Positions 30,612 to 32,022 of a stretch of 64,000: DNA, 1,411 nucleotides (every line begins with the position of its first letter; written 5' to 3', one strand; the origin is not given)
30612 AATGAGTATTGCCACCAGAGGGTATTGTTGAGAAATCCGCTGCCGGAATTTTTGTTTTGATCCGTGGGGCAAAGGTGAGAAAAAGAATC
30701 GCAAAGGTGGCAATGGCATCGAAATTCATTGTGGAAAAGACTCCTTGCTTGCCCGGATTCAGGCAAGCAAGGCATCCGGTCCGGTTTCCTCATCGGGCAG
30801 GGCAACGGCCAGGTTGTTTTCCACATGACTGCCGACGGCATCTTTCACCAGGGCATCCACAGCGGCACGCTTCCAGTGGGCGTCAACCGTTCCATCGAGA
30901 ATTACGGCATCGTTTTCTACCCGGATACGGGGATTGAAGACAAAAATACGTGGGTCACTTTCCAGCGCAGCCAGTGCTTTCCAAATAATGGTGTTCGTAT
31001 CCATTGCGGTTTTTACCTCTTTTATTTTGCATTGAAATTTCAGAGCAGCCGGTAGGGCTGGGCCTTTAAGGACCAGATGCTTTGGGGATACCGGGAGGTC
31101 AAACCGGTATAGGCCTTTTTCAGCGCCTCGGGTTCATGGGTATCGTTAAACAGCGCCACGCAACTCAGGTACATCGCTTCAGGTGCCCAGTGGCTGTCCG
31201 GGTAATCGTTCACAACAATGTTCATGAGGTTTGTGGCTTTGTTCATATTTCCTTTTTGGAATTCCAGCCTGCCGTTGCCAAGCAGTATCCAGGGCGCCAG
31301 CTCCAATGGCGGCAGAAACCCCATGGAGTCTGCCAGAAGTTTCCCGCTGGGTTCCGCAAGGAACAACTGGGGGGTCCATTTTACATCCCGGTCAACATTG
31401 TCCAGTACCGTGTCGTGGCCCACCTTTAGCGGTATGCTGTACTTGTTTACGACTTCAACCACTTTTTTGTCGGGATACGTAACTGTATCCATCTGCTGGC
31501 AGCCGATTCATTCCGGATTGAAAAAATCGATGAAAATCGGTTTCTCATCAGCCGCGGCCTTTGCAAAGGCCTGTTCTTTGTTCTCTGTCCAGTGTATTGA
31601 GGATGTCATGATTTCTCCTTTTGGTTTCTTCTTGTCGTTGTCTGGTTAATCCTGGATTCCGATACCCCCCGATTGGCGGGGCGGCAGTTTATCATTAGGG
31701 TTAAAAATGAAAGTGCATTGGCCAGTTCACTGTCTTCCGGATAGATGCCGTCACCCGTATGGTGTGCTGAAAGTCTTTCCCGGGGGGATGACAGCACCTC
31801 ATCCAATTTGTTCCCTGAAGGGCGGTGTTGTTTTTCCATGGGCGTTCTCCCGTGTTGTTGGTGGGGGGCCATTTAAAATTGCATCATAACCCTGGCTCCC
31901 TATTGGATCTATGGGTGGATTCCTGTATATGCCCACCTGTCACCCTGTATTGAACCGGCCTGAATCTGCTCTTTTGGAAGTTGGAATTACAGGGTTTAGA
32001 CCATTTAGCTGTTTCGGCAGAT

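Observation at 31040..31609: In-frame TGA restores a UxxC redox motif in a thioredoxin-fold gene (candidate selenoprotein)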

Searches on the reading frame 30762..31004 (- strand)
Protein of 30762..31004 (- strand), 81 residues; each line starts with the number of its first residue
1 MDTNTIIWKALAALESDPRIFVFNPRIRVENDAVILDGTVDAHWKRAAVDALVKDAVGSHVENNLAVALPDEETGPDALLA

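Call 76: search_protein_families(library=ncbifam, proteins=[window:30762-31004:-], max_evalue=0.01)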
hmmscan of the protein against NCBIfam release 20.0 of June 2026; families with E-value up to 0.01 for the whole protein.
seq(81 aa): 1 family
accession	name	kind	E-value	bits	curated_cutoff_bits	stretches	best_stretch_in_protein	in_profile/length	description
NF051434.1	ArfA_OmpATb_N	equivalog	0.0055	17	81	1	27-67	73-114/114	channel-forming protein ArfA/OmpATb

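Call 77: search_protein_families(library=pfam, proteins=[window:30762-31004:-], max_evalue=0.01)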
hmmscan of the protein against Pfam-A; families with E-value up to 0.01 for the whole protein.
seq(81 aa): 1 family
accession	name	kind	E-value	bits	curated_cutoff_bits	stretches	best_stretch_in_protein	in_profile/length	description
PF04972.22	BON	-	0.00011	22.9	27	1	9-68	8-68/69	BON domain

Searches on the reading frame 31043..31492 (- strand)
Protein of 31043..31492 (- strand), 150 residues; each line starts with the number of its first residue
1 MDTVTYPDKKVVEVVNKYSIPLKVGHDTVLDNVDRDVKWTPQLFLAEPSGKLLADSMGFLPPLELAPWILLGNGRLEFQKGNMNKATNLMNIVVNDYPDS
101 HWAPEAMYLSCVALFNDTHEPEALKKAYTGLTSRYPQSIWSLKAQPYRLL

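Call 4: search_protein_families(library=pfam, proteins=[window:31043-31492:-], max_evalue=1)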
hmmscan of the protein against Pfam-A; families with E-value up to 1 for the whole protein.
seq(150 aa): 2 families
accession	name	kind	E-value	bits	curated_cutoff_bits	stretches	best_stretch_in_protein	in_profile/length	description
PF13174.12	TPR_6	-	0.0048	17.9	26.3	1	74-100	7-33/33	Tetratricopeptide repeat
PF13525.12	YfiO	-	0.0066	16.7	25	1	74-129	12-67/203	Outer membrane lipoprotein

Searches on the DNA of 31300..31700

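Call 75: search_rna_families(source=window, start=31300, end=31700, threshold=evalue, max_evalue=1)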
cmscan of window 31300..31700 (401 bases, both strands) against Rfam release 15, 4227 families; matches with E-value up to 1: 0.
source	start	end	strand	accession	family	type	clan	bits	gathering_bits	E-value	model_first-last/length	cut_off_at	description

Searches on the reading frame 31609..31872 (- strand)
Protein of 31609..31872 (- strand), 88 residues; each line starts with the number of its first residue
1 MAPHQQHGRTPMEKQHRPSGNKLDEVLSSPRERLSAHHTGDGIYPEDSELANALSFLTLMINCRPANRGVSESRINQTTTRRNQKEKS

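Call 76: search_protein_families(library=ncbifam, proteins=[window:31609-31872:-], max_evalue=0.01)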
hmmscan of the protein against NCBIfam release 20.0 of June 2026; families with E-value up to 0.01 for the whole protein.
seq(88 aa): 0 families

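Call 77: search_protein_families(library=pfam, proteins=[window:31609-31872:-], max_evalue=0.01)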
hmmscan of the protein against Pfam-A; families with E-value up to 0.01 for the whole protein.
seq(88 aa): 0 families
